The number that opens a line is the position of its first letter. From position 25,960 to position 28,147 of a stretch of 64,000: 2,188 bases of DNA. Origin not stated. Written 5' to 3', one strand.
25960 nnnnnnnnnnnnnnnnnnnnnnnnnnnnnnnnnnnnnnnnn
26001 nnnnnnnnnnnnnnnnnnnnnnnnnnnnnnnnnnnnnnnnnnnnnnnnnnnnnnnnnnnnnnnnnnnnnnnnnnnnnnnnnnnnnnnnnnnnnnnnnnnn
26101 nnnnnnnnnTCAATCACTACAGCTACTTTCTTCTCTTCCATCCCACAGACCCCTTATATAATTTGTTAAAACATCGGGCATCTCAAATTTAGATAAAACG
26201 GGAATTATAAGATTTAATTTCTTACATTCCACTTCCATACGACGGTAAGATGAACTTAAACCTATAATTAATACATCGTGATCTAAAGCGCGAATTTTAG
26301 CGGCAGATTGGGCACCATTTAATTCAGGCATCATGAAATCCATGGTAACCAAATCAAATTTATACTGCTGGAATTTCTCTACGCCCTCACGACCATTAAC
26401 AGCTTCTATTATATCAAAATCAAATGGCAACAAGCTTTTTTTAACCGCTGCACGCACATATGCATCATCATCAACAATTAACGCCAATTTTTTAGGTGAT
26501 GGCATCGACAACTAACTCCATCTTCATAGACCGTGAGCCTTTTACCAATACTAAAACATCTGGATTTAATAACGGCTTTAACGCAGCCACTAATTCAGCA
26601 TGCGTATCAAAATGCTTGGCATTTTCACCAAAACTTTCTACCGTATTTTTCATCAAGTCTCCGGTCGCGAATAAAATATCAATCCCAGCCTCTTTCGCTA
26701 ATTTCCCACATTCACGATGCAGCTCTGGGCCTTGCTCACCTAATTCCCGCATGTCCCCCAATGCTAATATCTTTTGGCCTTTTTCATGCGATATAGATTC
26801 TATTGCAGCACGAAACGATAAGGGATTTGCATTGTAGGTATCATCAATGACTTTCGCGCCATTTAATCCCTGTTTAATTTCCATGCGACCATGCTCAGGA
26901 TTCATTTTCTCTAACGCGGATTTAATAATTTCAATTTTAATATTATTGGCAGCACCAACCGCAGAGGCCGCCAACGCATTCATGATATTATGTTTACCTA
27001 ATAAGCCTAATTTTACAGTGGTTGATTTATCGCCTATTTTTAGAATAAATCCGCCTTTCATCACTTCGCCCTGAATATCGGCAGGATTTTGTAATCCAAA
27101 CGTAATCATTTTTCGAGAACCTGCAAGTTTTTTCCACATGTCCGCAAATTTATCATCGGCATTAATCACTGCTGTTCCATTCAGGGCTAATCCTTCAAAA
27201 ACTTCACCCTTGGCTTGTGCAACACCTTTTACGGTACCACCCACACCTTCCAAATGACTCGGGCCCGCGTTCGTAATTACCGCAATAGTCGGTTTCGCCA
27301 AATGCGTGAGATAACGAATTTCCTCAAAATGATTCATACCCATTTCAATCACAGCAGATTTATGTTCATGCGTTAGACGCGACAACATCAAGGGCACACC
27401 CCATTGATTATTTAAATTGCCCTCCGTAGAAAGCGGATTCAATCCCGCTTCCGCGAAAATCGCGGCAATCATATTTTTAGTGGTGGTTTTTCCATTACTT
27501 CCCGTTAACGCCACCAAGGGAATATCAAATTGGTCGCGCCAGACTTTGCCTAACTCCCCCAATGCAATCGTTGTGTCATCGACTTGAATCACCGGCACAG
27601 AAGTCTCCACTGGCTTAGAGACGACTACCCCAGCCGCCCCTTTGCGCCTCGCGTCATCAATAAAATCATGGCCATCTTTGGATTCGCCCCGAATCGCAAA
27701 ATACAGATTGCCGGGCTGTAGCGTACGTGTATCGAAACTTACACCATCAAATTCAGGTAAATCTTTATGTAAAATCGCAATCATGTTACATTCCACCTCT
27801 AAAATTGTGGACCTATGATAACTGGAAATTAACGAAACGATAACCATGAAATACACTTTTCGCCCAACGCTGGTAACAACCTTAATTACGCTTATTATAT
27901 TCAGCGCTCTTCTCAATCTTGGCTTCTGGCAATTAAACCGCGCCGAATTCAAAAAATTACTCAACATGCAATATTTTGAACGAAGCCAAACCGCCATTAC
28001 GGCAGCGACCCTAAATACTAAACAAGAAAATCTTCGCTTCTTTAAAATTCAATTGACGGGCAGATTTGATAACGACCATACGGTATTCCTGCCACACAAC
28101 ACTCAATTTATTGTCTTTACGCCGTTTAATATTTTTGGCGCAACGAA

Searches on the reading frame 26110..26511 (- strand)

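Call 70: search_protein_families(library=pfam, proteins=[window:26110-26511:-], max_evalue=0.01)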
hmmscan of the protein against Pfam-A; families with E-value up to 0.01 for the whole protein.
window:26110-26511:- (133 aa): 1 family
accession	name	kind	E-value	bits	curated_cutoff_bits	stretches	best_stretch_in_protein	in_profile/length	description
PF00072.30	Response_reg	-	2.8e-15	56.9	30.2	1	11-99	2-91/111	Response regulator receiver domain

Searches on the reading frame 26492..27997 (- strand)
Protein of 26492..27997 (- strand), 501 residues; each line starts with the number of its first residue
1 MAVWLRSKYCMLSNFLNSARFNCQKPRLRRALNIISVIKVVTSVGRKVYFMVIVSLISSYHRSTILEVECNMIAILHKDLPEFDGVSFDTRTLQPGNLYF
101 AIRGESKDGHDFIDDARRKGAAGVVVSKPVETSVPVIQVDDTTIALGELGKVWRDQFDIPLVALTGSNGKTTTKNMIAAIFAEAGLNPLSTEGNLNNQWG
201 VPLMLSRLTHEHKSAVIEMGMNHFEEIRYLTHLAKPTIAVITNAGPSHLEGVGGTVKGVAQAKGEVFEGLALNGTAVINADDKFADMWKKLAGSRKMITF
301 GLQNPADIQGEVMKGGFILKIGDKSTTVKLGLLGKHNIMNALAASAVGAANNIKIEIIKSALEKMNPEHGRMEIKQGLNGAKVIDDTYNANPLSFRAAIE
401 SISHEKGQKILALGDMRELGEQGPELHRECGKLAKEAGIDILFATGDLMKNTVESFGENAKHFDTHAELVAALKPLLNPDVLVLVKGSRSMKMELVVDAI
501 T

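Call 10: search_protein_families(library=ncbifam, proteins=[window:26492-27997:-], max_evalue=0.001)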
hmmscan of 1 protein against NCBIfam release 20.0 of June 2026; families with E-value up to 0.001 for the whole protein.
window:26492-27997:- (501 aa): 29 families (the best 25 are shown)
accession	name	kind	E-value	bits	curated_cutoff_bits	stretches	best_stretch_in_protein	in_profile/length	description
NF008896.0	PRK11929.1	equivalog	3.6e-133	445.5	1023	1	78-500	522-956/965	bifunctional UDP-N-acetylmuramoyl-L-alanyl-D-glutamate--2,6-diaminopimelate ligase MurE/UDP-N-acetylmuramoyl-tripeptide--D-alanyl-D-alanine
TIGR01143.1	murF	subfamily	1.4e-128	429.5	288.6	1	88-499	1-417/418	UDP-N-acetylmuramoyl-tripeptide--D-alanyl-D-alanine ligase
NF008041.0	PRK10773.1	equivalog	3.3e-108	362.3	551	1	81-500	22-447/453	UDP-N-acetylmuramoyl-tripeptide--D-alanyl-D-alanine ligase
NF010693.0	PRK14093.1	equivalog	2.2e-83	280.6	544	1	82-500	27-464/479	UDP-N-acetylmuramoylalanyl-D-glutamyl-2,6-diaminopimelate--D-alanyl-D-alanine ligase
NF008897.0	PRK11930.1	equivalog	1.9e-60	204.8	804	1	83-500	24-453/822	bifunctional UDP-N-acetylmuramoyl-tripeptide:D-alanyl-D-alanine ligase/alanine racemase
NF001126.0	PRK00139.1-4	equivalog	1.8e-42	145.5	373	2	74-186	14-131/486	UDP-N-acetylmuramoyl-L-alanyl-D-glutamate--2,6-diaminopimelate ligase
NF001124.0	PRK00139.1-2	equivalog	2.4e-34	119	476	2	81-187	26-137/500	UDP-N-acetylmuramoyl-L-alanyl-D-glutamate--2,6-diaminopimelate ligase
TIGR01085.1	murE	subfamily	7.3e-33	114.2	257.3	2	83-185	4-111/472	UDP-N-acetylmuramyl-tripeptide synthetase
TIGR01082.1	murC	equivalog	2.4e-28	99.4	335.1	1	161-404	102-339/449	UDP-N-acetylmuramate--L-alanine ligase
NF053645.1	pMurC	equivalog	1.4e-27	96.5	560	2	156-305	99-248/492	pseudomurein biosynthesis peptide ligase pMurC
NF010628.0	PRK14022.1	equivalog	5.4e-25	88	536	1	81-447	33-405/483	UDP-N-acetylmuramoyl-L-alanyl-D-glutamate--L-lysine ligase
TIGR01087.1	murD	equivalog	2.2e-23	83.1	211.95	1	147-405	92-341/441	UDP-N-acetylmuramoyl-L-alanine--D-glutamate ligase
NF001123.0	PRK00139.1-1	equivalog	6.3e-22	77.9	586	2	82-182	19-130/493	UDP-N-acetylmuramoyl-L-alanyl-D-glutamate--2,6-diaminopimelate ligase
TIGR02068.2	cya_phycin_syn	equivalog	2e-18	65.8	850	2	237-434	566-781/862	cyanophycin synthetase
NF053648.1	pMurE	equivalog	4.5e-16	58.6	600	1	229-417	183-363/464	pseudomurein biosynthesis peptide ligase pMurE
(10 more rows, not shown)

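Call 70: search_protein_families(library=pfam, proteins=[window:26492-27787:-], max_evalue=0.01)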
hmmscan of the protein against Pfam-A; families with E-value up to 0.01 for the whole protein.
window:26492-27787:- (431 aa): 3 families
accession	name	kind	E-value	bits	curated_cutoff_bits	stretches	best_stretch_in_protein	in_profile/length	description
PF08245.18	Mur_ligase_M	-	1.2e-46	159.6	24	1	95-277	2-199/200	Mur ligase middle domain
PF02875.26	Mur_ligase_C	-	5.6e-21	76.1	28.4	1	300-419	1-127/127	Mur ligase, glutamate ligase domain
PF01225.30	Mur_ligase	-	5.6e-09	36.7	21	1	13-79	2-90/95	Mur ligase family, catalytic domain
